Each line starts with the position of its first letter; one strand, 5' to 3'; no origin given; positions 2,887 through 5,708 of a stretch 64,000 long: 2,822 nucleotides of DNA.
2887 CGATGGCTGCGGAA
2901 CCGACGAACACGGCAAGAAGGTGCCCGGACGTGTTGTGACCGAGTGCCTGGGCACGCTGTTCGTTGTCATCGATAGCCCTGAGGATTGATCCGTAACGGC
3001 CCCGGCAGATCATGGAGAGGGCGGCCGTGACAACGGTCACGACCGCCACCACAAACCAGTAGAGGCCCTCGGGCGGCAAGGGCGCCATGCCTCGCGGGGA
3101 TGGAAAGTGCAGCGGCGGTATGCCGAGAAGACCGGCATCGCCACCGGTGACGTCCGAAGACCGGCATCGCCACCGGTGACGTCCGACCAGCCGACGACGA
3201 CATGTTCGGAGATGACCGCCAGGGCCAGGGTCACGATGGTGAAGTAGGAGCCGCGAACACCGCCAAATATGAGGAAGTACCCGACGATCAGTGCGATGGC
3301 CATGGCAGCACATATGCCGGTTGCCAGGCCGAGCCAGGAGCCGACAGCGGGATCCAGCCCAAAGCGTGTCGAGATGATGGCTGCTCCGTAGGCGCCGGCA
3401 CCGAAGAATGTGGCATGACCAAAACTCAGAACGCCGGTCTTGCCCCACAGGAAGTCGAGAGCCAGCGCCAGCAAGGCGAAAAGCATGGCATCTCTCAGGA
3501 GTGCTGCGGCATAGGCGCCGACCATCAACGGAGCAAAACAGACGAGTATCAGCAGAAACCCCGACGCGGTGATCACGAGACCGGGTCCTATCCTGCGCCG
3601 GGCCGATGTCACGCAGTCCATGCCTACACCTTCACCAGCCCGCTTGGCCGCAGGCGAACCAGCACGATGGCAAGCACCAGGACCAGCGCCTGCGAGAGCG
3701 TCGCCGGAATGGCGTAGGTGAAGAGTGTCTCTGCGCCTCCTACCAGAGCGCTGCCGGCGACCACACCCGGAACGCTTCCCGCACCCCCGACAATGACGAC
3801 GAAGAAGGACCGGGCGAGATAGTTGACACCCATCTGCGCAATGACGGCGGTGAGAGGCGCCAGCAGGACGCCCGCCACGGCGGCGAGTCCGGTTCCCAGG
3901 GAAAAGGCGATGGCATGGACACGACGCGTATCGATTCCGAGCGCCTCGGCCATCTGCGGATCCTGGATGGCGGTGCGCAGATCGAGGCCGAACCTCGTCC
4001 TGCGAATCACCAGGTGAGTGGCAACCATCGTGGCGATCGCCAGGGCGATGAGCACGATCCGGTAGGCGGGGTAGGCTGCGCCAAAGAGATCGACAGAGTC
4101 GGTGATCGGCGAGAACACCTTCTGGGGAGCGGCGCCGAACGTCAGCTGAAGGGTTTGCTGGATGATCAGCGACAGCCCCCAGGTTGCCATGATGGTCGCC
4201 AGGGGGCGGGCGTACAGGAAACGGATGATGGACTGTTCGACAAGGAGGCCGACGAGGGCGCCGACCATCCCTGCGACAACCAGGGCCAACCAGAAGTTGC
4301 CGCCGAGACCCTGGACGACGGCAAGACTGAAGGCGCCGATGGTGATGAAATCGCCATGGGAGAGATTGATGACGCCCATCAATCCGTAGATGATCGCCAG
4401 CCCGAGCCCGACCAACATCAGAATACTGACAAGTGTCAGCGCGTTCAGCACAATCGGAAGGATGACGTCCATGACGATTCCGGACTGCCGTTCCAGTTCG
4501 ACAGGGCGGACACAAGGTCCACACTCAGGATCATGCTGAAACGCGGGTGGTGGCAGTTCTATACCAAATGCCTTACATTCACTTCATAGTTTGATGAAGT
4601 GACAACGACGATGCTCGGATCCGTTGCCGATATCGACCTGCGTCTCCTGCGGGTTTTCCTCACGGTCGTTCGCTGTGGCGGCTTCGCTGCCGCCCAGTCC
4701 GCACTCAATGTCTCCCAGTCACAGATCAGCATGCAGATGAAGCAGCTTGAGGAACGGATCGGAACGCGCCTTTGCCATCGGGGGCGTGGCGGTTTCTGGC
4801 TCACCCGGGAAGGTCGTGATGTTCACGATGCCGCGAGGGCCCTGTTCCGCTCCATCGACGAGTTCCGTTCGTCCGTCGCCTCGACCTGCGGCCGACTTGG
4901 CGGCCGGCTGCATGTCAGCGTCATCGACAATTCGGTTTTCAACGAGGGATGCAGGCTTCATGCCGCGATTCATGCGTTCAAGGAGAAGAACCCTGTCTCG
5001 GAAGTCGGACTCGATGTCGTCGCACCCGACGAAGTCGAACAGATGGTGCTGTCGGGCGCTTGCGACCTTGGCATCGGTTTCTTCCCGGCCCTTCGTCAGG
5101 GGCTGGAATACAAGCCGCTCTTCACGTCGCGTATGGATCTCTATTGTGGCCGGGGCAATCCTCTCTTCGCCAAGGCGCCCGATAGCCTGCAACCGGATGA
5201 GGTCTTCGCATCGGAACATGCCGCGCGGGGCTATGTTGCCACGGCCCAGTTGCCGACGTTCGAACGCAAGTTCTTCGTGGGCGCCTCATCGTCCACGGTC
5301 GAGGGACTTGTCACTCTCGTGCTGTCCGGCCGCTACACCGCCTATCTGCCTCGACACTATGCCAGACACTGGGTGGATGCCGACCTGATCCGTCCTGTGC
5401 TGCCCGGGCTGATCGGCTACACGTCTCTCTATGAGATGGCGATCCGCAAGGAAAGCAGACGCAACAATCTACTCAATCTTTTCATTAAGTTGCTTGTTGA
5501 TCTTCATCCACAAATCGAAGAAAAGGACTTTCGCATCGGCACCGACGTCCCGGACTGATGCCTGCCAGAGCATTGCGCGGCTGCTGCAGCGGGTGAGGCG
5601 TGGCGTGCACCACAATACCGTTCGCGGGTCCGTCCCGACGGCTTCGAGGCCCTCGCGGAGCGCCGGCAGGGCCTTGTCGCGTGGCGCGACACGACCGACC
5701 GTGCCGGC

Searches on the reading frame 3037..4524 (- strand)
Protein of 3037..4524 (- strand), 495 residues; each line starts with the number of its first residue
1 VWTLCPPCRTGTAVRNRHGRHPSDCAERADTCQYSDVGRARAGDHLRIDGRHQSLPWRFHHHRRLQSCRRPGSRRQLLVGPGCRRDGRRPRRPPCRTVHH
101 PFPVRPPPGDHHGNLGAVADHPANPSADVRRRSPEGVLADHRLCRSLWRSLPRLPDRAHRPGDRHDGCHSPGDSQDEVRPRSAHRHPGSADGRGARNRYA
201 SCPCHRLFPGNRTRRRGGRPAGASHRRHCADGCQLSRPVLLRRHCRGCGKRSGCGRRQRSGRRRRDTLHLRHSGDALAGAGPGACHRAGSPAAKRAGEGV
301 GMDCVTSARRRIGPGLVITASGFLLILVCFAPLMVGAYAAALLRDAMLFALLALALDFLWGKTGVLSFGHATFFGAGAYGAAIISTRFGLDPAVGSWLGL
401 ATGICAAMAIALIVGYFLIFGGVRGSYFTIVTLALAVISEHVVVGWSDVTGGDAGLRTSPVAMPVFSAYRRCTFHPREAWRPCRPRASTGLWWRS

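Call 66: search_protein_families(library=pfam, proteins=[window:3037-4524:-], max_evalue=0.0001)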
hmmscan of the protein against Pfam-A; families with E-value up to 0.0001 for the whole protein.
window:3037-4524:- (495 aa): 1 family
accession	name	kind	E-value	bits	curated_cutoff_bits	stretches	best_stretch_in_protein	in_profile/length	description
PF02653.21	BPD_transp_2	-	5.7e-14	52.3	26.8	1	340-469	3-126/269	Branched-chain amino acid transport system / permease component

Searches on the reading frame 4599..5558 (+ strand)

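Call 66: search_protein_families(library=pfam, proteins=[window:4599-5558:+], max_evalue=0.0001)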
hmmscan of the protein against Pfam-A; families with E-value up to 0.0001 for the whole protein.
window:4599-5558:+ (319 aa): 2 families
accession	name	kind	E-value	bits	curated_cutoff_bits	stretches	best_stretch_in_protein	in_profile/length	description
PF03466.25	LysR_substrate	-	1.4e-20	74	28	1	100-301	4-206/209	LysR substrate binding domain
PF00126.33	HTH_1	-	5.3e-19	68.4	26.6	1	14-73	1-60/60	Bacterial regulatory helix-turn-helix protein, lysR family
